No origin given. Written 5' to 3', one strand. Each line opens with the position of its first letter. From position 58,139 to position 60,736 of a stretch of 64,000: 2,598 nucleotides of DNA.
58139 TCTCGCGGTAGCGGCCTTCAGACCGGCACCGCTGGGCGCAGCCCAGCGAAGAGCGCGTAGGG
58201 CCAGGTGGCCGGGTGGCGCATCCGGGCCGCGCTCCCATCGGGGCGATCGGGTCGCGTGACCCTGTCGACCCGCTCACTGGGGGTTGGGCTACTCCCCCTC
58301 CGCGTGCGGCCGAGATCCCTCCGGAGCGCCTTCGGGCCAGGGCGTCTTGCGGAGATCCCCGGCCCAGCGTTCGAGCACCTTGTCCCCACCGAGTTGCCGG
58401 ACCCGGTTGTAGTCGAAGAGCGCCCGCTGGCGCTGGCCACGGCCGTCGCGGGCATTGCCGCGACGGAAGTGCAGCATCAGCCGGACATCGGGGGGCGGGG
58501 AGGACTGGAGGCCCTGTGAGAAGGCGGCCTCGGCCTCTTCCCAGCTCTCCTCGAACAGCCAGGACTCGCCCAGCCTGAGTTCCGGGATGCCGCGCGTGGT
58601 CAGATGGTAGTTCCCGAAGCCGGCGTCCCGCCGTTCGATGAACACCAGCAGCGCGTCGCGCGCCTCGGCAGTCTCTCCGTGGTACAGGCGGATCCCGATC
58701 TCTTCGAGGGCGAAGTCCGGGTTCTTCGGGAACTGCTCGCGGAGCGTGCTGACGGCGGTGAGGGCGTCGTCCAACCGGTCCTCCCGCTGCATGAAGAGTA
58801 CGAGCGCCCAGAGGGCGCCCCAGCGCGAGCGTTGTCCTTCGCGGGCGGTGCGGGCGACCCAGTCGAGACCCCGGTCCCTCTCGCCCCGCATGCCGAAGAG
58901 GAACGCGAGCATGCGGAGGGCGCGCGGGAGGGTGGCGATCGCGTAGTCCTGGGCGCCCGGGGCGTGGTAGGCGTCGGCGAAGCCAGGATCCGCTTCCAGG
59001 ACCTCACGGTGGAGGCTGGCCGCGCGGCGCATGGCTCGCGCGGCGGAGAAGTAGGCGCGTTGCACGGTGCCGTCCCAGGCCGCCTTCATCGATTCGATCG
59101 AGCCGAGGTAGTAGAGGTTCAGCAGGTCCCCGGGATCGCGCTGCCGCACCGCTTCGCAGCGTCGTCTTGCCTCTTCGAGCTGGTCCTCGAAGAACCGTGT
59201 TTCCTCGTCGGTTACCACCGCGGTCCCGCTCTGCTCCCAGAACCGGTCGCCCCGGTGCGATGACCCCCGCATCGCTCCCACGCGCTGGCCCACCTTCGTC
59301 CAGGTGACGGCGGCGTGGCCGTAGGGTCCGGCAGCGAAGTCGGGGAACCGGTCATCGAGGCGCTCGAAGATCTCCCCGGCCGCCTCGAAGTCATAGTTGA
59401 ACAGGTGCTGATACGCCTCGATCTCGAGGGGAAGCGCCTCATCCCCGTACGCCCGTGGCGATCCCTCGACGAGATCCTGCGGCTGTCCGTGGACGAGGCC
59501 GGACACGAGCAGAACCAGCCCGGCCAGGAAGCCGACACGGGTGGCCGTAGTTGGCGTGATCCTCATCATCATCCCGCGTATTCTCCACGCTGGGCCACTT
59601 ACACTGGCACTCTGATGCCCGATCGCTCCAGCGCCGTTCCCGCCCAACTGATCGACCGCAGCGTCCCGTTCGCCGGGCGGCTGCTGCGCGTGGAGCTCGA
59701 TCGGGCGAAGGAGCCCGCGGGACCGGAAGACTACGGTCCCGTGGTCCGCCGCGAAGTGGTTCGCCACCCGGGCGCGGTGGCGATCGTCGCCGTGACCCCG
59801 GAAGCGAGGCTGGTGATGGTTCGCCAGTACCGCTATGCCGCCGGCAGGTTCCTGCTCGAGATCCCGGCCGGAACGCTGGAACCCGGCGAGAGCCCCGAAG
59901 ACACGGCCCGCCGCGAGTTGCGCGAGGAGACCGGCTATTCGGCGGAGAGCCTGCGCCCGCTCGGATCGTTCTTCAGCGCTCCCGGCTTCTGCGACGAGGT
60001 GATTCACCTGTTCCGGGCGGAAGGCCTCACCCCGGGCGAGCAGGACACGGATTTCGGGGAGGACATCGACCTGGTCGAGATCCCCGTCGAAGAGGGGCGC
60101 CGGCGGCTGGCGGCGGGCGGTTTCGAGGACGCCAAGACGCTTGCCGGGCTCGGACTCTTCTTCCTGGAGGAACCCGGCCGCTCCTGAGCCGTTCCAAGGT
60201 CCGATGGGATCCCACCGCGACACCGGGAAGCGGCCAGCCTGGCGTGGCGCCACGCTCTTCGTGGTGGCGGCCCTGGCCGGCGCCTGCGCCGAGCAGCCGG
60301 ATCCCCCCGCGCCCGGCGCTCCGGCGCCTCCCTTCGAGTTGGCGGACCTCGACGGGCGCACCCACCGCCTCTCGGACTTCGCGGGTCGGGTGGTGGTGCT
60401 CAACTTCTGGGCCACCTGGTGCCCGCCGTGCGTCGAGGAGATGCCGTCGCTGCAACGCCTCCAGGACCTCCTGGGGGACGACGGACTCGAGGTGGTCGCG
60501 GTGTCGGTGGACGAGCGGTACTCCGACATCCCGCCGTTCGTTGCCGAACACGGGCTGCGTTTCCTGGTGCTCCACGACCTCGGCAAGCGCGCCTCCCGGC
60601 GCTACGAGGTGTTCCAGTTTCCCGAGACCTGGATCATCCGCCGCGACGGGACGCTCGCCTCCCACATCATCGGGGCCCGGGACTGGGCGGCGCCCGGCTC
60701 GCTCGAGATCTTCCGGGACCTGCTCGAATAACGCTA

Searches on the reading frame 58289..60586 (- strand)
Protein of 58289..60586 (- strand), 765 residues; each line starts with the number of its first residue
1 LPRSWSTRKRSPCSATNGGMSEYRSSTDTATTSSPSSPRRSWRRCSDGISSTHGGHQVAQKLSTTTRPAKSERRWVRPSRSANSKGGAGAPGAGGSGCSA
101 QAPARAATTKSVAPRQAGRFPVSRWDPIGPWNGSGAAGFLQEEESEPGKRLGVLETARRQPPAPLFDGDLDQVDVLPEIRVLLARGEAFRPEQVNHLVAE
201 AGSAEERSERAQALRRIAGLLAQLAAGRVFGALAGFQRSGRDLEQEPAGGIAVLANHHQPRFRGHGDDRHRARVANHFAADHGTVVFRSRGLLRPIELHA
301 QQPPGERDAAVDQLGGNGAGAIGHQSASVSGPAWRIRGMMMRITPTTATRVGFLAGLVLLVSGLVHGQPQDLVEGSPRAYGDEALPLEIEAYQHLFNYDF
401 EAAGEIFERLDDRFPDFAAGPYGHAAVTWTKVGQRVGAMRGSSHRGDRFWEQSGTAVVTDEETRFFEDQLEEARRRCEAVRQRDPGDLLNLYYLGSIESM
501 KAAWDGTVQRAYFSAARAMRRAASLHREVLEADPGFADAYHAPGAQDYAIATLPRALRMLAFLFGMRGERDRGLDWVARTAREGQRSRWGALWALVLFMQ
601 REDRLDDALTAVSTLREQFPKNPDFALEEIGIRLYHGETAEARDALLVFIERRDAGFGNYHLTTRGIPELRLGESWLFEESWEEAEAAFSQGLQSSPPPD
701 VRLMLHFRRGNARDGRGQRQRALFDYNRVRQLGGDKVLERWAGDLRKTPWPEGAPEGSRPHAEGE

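Call 79: search_protein_families(library=pfam, proteins=[window:58289-60586:-], max_evalue=0.01)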
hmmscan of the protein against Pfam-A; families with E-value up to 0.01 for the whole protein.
window:58289-60586:- (765 aa): 3 families
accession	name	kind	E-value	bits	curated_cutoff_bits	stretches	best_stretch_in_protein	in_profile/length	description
PF14559.12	TPR_19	-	4.4e-05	24.2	25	0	602-646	4-48/68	Tetratricopeptide repeat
PF13428.12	TPR_14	-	0.0019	19.1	23.5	0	590-627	2-39/44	Tetratricopeptide repeat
PF07719.23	TPR_2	-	0.0068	16.9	27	0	705-732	3-30/34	Tetratricopeptide repeat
